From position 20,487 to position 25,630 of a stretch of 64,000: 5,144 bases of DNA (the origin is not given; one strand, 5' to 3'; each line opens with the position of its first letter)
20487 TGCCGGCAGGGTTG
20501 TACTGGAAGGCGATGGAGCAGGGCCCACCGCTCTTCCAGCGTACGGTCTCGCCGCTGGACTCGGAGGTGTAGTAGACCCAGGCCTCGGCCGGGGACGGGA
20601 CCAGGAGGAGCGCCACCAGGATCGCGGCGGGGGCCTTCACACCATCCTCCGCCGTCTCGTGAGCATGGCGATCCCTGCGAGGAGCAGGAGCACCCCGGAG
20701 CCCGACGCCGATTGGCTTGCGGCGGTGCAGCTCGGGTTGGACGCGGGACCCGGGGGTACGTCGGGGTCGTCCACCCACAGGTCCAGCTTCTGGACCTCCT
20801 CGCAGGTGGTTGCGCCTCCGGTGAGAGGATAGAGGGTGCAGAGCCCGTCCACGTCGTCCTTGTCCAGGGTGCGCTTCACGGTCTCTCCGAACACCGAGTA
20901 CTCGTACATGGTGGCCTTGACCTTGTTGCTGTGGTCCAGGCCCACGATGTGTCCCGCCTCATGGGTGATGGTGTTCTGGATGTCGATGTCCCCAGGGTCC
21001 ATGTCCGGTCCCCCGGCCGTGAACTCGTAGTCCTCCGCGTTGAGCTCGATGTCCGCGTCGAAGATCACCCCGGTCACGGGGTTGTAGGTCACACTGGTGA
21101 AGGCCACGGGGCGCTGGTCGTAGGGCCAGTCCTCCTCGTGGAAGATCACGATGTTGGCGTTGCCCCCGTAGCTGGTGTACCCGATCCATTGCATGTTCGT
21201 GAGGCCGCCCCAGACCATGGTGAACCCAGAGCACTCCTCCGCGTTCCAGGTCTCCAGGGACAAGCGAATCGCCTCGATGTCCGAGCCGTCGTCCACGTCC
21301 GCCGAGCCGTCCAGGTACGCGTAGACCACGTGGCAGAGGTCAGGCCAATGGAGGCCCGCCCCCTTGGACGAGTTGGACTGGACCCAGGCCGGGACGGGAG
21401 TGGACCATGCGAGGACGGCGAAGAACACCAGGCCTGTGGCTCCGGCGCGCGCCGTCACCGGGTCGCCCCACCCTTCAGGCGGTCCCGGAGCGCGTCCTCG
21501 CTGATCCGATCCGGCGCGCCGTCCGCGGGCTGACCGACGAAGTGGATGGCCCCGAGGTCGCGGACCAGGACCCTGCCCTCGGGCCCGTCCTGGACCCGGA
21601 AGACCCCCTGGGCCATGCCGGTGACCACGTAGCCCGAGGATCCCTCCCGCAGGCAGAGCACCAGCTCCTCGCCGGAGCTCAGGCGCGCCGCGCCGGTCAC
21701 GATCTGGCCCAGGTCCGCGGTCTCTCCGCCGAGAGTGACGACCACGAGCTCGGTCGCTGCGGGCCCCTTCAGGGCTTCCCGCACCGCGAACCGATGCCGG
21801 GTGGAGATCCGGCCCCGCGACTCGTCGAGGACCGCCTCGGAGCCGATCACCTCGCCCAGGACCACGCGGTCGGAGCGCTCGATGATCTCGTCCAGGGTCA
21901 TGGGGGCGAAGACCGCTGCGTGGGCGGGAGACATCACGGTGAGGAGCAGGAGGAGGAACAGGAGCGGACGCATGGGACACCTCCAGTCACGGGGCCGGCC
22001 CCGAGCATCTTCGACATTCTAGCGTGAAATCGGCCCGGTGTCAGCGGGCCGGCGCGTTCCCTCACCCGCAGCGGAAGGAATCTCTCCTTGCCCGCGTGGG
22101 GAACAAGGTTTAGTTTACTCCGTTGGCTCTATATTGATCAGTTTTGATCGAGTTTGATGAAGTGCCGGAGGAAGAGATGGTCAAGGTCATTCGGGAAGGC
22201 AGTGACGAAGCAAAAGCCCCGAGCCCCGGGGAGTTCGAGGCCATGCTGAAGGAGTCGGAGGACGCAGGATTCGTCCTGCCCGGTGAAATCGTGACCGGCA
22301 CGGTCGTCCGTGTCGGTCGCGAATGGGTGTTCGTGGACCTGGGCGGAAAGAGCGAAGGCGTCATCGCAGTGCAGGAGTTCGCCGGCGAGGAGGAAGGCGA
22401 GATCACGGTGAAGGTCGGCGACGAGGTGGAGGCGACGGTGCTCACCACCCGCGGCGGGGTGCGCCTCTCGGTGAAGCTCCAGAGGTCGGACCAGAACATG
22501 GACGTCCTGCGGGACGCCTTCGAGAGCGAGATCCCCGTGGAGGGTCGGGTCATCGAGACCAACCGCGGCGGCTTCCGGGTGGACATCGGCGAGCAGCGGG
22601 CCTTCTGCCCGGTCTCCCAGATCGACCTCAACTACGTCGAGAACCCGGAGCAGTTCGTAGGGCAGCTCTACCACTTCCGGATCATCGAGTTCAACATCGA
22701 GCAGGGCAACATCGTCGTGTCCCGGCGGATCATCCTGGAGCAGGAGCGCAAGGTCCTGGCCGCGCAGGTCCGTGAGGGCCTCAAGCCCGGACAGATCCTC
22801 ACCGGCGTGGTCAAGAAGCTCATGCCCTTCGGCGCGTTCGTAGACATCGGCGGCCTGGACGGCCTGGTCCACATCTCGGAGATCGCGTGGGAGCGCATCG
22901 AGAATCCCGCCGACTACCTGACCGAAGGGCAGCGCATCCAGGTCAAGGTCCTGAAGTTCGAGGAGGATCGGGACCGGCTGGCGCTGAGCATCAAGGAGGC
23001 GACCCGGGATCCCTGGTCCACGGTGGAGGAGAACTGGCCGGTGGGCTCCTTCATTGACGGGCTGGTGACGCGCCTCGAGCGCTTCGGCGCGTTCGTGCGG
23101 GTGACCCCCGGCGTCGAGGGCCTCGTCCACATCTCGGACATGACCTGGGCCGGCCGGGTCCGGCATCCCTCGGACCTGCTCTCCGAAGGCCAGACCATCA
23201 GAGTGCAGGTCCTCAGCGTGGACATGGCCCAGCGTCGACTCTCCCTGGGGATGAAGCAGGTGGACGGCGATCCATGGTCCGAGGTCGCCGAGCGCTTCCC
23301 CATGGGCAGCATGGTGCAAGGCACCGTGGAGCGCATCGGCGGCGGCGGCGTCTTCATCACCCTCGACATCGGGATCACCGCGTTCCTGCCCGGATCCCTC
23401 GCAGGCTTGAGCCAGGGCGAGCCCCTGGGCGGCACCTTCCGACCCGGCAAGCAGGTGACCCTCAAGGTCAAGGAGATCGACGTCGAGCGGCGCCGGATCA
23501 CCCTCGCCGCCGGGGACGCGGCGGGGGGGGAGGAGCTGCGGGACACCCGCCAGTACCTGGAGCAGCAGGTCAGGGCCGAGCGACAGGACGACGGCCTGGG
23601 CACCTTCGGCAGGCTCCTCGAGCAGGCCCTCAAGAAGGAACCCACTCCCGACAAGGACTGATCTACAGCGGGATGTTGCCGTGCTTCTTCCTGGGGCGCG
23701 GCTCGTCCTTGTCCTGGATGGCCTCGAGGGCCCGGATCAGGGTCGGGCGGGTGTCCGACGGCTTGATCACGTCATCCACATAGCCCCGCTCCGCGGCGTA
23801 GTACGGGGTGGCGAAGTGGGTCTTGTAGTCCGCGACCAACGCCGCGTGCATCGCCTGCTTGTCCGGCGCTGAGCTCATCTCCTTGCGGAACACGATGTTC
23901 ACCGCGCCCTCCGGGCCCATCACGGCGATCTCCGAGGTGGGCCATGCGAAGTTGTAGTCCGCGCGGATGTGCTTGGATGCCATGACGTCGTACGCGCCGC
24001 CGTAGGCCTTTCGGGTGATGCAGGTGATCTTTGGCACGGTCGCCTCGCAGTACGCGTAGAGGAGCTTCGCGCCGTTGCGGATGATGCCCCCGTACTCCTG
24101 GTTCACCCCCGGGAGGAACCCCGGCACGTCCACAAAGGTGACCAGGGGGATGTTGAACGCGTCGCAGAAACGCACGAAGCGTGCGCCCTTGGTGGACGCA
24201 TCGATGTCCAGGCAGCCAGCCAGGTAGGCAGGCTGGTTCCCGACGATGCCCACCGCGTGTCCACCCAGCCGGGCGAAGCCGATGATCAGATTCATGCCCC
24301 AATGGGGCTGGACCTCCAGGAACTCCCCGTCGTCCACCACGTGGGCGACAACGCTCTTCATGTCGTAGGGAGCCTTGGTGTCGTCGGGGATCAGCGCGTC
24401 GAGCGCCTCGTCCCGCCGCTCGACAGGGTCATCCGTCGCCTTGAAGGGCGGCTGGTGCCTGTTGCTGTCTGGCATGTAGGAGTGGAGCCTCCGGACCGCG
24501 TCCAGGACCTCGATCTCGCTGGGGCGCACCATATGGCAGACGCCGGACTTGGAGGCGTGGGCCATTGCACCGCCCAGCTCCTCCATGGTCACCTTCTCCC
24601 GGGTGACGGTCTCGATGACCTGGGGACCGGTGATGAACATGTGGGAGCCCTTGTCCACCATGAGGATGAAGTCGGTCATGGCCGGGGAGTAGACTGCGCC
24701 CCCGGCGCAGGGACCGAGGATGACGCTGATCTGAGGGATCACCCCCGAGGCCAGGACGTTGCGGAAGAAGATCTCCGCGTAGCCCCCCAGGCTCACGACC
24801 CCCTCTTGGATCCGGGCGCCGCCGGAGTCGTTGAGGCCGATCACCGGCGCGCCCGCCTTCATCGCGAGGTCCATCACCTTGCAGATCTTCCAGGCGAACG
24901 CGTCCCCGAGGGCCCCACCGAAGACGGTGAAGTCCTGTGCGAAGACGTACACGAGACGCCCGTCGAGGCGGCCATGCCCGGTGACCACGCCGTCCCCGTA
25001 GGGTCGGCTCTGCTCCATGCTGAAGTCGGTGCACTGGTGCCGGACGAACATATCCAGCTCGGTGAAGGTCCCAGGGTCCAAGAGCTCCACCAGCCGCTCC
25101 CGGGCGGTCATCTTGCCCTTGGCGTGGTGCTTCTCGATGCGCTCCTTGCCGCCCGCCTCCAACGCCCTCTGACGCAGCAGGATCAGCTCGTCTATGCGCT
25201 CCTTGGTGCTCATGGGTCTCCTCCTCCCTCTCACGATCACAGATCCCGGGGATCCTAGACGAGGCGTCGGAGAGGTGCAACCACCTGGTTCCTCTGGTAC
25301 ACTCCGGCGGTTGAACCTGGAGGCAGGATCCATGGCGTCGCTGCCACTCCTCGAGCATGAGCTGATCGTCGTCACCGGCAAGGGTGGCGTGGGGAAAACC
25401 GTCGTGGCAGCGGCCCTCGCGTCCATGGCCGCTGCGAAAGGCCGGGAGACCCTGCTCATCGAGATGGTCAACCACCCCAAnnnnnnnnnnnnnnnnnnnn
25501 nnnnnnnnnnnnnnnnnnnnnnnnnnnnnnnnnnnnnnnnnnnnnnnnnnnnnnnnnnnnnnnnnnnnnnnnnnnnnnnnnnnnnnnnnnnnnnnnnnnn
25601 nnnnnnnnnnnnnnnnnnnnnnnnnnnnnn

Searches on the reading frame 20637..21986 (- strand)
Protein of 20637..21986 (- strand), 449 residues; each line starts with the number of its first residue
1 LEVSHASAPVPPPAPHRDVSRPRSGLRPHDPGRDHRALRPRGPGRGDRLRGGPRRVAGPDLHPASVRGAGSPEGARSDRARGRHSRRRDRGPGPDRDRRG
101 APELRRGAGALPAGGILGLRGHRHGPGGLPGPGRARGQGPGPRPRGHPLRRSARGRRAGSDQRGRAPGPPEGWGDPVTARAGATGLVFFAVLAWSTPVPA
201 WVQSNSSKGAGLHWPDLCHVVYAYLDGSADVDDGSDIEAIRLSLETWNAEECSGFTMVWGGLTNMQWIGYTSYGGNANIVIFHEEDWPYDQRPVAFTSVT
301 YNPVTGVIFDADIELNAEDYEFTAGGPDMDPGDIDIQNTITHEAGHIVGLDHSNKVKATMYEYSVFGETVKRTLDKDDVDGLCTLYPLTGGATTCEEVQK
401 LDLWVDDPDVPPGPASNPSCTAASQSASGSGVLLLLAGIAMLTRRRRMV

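Call 13: search_protein_families(library=ncbifam, proteins=[window:20637-21986:-], max_evalue=0.001)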
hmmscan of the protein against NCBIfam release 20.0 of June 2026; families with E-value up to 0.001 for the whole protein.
window:20637-21986:- (449 aa): 2 families
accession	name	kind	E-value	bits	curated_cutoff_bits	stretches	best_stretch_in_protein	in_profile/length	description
NF041905.1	MXAN_2677_2678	equivalog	2.9e-42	144.7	250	2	287-436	127-277/283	myxosortase-dependent metalloprotease, MXAN_2677/MXAN_2678 family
NF041938.1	RSIGE_not_HEIGH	exception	1.8e-11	43.9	375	1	287-404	131-255/325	MYXO-CTERM-anchored inactivated metalloprotease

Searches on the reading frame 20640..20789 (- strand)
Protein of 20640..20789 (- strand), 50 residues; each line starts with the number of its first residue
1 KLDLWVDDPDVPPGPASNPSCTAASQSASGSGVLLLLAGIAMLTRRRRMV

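Call 7: search_protein_families(library=ncbifam, proteins=[window:20640-20789:-], max_evalue=10)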
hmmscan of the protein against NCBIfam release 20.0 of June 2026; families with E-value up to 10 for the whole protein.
seq(50 aa): 11 families
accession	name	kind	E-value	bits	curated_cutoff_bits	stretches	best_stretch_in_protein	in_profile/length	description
NF045638.1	Mrt_dep_phytase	exception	8.7e-05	21.4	440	1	15-48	397-429/430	myxosortase-dependent phytase-like phosphatase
TIGR03901.2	MYXO-CTERM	domain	9.1e-05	22.8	20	1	20-48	5-33/34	MYXO-CTERM sorting domain-containing protein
TIGR03382.1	GC_trans_RRR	domain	0.00071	20.1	15.85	1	21-48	2-27/27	MYXO-CTERM sorting domain-containing protein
NF058582.1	Microco_LAVTG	domain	0.002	18.2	27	1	30-48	15-33/34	LAVTG motif-containing sortase-dependent surface protein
NF040681.2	GPS-CTERM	domain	0.024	14.8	28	1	29-48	8-27/28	GPS-CTERM domain-containing protein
TIGR04564.1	Synergist_CTERM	domain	0.036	14.1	22.5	1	28-48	6-27/27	Synerg-CTERM sorting domain-containing protein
NF058571.1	GVDTG_CTERM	domain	0.039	14.3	29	1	23-48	19-44/44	GVDTG sorting domain-containing protein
TIGR01167.1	LPXTG_anchor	domain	0.08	13.6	15.9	1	26-48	11-32/34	LPXTG cell wall anchor domain-containing protein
NF051874.1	PVV_CTERM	equivalog_domain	0.11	12.4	27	1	28-48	12-33/38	PVV-CTERM domain-containing choice-of-anchor G protein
TIGR02595.1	PEP_CTERM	domain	0.12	13.2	16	1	30-48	5-23/24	PEP-CTERM sorting domain-containing protein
TIGR03867.1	MprA_tail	equivalog_domain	0.14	12.7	19.7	1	31-48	10-27/27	MprA protease, GlyGly-CTERM protein-sorting domain-containing form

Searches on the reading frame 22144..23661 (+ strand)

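Call 13: search_protein_families(library=ncbifam, proteins=[window:22144-23661:+], max_evalue=0.001)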
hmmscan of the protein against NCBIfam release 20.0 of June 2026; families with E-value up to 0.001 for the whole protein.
window:22144-23661:+ (505 aa): 33 families (the best 25 are shown)
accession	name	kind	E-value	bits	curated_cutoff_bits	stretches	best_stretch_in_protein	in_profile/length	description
NF010379.0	PRK13806.1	equivalog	8.6e-142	473.2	648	1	26-498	12-489/491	30S ribosomal protein S1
NF005208.0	PRK06676.1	equivalog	3.2e-137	457.7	368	2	32-373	4-350/391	30S ribosomal protein S1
NF004952.0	PRK06299.1-2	equivalog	4.8e-133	444.5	524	1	19-455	21-459/580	30S ribosomal protein S1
NF000907.0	PRK00087.1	equivalog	1.4e-119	400.2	624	2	15-335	271-598/671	bifunctional 4-hydroxy-3-methylbut-2-enyl diphosphate reductase/30S ribosomal protein S1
TIGR00717.1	rpsA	equivalog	1.7e-116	389.8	577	1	30-455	2-428/516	30S ribosomal protein S1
NF004954.0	PRK06299.1-4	equivalog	2.1e-108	363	727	1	30-455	4-432/560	30S ribosomal protein S1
NF004953.0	PRK06299.1-3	equivalog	3.3e-108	362.5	720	1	27-455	28-454/580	30S ribosomal protein S1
NF004955.0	PRK06299.1-5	equivalog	4.7e-107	358.5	878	1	23-459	4-443/566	30S ribosomal protein S1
NF004951.0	PRK06299.1-1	equivalog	9.1e-94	314.8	918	1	33-455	7-432/556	30S ribosomal protein S1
NF005911.0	PRK07899.1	equivalog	2.5e-93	313.4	691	2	46-333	35-326/486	30S ribosomal protein S1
NF004956.0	PRK06299.1-6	equivalog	7e-84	282.4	711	1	25-456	11-440/554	30S ribosomal protein S1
NF005973.0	PRK08059.1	equivalog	2.6e-42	143.8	148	2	213-289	5-82/123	S1 domain-containing post-transcriptional regulator GSP13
NF040579.1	S1_dom_CvfD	subfamily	1e-40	138.5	117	2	214-289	2-78/113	CvfD/Ygs/GSP13 family RNA-binding post-transcriptional regulator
NF005639.0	PRK07400.1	equivalog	1.7e-39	135.6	460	2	30-295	17-276/318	30S ribosomal protein S1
NF008805.1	PRK11824.1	equivalog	9.5e-38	130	471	2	198-285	596-682/683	polyribonucleotide nucleotidyltransferase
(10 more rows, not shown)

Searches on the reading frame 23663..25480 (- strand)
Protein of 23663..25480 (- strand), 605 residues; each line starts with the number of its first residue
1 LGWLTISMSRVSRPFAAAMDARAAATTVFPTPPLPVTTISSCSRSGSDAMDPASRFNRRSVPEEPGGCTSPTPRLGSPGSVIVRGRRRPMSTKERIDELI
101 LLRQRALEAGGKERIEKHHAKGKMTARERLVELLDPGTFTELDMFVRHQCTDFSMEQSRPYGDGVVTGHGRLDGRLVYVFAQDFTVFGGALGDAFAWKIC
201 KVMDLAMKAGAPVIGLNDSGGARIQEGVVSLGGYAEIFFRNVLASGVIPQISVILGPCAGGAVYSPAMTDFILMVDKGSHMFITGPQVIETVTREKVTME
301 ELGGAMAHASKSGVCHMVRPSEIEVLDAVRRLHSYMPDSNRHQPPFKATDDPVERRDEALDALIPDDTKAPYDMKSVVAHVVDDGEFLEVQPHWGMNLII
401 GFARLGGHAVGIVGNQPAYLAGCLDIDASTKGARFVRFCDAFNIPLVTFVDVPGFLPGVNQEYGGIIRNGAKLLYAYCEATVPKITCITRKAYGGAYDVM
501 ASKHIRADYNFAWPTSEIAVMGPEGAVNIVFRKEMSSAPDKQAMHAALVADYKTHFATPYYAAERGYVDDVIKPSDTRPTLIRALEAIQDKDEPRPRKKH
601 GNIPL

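Call 13: search_protein_families(library=ncbifam, proteins=[window:23663-25480:-], max_evalue=0.001)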
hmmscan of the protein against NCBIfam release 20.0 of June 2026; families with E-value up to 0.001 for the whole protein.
window:23663-25480:- (605 aa): 9 families
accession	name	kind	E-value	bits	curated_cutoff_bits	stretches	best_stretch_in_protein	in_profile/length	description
TIGR01117.1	mmdA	subfamily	1.4e-241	802.7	998.8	1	94-605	1-512/512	methylmalonyl-CoA decarboxylase subunit alpha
TIGR00515.1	accD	equivalog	7.3e-24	84.6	317.45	1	122-297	55-243/285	acetyl-CoA carboxylase, carboxyltransferase subunit beta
NF005530.0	PRK07189.1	equivalog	5e-23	81.6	228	1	123-292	15-192/303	biotin-independent malonate decarboxylase subunit beta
TIGR03133.1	malonate_beta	equivalog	8.8e-22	77.7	278.15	1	124-292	6-182/274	biotin-independent malonate decarboxylase subunit beta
NF041504.1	AccA_sub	subfamily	3.4e-13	49.6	300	1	421-544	72-191/257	carboxyltransferase subunit alpha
NF004344.0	PRK05724.1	equivalog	1.3e-11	44.4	357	1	430-543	138-247/319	acetyl-CoA carboxylase carboxyltransferase subunit alpha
TIGR00513.1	accA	equivalog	1e-09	38.3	319.3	1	430-544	138-248/321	acetyl-CoA carboxylase carboxyl transferase subunit alpha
NF008971.0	PRK12319.1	equivalog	4.6e-08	32.9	406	1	427-537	82-188/256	acetyl-CoA carboxylase carboxyl transferase subunit alpha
TIGR03134.1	malonate_gamma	equivalog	2.9e-06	27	237.15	1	375-530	3-169/258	biotin-independent malonate decarboxylase subunit gamma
